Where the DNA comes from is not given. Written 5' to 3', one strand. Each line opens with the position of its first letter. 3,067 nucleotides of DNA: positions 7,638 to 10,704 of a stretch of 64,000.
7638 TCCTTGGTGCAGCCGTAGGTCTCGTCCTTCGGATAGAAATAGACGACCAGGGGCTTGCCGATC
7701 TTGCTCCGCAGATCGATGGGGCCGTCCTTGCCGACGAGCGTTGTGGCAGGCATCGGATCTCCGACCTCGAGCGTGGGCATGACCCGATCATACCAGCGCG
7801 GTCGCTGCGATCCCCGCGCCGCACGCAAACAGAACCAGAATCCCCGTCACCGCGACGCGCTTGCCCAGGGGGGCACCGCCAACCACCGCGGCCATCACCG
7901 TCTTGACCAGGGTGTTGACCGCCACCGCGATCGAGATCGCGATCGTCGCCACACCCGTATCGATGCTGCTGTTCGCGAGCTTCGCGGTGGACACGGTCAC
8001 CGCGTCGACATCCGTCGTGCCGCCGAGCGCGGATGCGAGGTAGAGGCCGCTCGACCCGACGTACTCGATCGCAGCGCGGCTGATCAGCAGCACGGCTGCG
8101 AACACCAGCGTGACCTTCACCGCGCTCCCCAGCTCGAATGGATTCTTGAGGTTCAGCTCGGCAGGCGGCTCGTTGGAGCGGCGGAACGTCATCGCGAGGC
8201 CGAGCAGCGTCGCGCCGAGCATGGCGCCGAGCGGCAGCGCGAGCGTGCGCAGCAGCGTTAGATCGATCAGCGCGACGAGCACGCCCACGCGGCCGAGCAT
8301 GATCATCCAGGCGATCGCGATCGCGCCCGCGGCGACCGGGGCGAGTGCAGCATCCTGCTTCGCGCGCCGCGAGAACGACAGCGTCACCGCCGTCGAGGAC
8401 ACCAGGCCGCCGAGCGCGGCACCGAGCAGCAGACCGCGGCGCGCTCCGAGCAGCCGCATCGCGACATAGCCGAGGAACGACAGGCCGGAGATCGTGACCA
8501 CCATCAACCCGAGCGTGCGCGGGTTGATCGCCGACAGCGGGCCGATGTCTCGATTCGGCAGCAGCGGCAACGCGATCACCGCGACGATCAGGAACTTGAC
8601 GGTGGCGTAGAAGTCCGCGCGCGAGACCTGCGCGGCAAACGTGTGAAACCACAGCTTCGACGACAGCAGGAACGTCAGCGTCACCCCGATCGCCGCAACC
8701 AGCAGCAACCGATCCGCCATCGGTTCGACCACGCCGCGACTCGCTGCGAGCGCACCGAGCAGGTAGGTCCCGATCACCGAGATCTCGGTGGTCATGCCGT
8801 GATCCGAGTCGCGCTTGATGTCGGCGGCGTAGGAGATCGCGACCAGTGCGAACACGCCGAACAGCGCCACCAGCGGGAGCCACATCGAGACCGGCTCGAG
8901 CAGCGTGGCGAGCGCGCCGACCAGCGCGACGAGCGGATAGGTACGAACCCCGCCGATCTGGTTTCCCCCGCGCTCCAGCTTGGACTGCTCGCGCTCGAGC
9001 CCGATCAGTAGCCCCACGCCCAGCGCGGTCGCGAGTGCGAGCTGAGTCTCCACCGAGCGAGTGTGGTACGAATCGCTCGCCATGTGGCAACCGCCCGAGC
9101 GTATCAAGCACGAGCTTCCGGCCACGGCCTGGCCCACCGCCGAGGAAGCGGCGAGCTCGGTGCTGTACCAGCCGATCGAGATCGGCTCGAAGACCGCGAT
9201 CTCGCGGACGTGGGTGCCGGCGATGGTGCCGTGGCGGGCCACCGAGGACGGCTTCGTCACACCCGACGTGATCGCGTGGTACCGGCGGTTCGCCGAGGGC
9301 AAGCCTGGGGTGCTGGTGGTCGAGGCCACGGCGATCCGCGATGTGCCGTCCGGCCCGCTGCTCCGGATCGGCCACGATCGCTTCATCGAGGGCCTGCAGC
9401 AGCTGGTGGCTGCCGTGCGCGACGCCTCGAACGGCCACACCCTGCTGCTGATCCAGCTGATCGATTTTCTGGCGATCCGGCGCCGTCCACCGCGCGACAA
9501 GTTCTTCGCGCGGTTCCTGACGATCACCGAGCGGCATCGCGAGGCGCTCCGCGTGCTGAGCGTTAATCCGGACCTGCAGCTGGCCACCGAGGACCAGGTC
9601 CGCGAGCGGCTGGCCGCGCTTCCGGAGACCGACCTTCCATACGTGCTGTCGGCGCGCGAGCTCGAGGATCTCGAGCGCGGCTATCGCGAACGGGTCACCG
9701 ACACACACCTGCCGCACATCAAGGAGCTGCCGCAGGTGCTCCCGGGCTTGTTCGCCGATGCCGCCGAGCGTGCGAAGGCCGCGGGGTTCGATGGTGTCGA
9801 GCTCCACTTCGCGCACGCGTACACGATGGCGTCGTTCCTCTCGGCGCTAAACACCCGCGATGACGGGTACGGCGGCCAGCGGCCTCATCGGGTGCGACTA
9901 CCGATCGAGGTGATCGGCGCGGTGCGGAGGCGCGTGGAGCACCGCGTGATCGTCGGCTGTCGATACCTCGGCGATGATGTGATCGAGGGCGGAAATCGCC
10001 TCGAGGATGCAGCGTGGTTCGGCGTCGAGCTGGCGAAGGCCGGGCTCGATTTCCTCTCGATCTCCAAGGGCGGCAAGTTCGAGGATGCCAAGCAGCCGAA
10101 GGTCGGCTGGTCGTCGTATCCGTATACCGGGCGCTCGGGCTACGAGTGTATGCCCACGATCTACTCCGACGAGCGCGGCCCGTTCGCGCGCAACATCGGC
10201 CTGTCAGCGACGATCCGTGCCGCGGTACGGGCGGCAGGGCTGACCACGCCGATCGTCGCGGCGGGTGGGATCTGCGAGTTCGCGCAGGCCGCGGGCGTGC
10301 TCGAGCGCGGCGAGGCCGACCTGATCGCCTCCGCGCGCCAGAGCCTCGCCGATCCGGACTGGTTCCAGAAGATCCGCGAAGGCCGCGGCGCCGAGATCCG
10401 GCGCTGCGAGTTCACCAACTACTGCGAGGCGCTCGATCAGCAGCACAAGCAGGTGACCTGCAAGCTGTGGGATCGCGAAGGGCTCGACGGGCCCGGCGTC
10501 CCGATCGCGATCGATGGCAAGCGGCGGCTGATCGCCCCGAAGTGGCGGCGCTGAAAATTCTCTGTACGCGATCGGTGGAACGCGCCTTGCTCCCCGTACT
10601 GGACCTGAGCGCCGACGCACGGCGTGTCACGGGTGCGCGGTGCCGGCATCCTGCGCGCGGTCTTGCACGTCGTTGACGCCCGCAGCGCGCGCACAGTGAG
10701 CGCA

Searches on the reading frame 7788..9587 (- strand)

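Call 82: search_protein_families(library=pfam, proteins=[window:7788-9587:-], max_evalue=0.0001)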
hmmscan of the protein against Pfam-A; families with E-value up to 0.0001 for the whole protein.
window:7788-9587:- (599 aa): 2 families
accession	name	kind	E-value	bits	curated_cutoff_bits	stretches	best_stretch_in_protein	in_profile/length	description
PF13194.11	DUF4010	-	9.2e-60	202.4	30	1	364-570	1-210/210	Domain of unknown function (DUF4010)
PF02308.21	MgtC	-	2.3e-13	51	31.4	1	185-291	1-103/121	MgtC family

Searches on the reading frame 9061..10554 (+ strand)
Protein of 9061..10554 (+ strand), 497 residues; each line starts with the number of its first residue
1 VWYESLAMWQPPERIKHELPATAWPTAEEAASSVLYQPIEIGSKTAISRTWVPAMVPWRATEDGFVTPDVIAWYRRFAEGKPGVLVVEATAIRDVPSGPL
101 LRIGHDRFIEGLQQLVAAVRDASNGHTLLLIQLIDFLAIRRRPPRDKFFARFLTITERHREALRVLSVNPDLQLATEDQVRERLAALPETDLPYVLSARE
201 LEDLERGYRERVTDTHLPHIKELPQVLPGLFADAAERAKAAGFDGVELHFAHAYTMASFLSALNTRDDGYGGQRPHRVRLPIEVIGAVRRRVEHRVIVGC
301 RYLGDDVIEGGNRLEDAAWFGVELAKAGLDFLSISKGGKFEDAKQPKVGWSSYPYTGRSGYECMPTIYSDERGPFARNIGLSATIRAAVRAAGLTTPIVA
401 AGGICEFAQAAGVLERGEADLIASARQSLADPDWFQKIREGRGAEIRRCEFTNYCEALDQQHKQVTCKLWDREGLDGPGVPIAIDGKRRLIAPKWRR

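Call 82: search_protein_families(library=pfam, proteins=[window:9061-10554:+], max_evalue=0.0001)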
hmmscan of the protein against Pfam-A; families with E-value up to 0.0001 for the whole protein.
window:9061-10554:+ (497 aa): 1 family
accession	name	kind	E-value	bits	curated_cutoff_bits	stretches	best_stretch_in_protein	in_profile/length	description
PF00724.26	Oxidored_FMN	-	1.5e-34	120.3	27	1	231-443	154-340/342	NADH:flavin oxidoreductase / NADH oxidase family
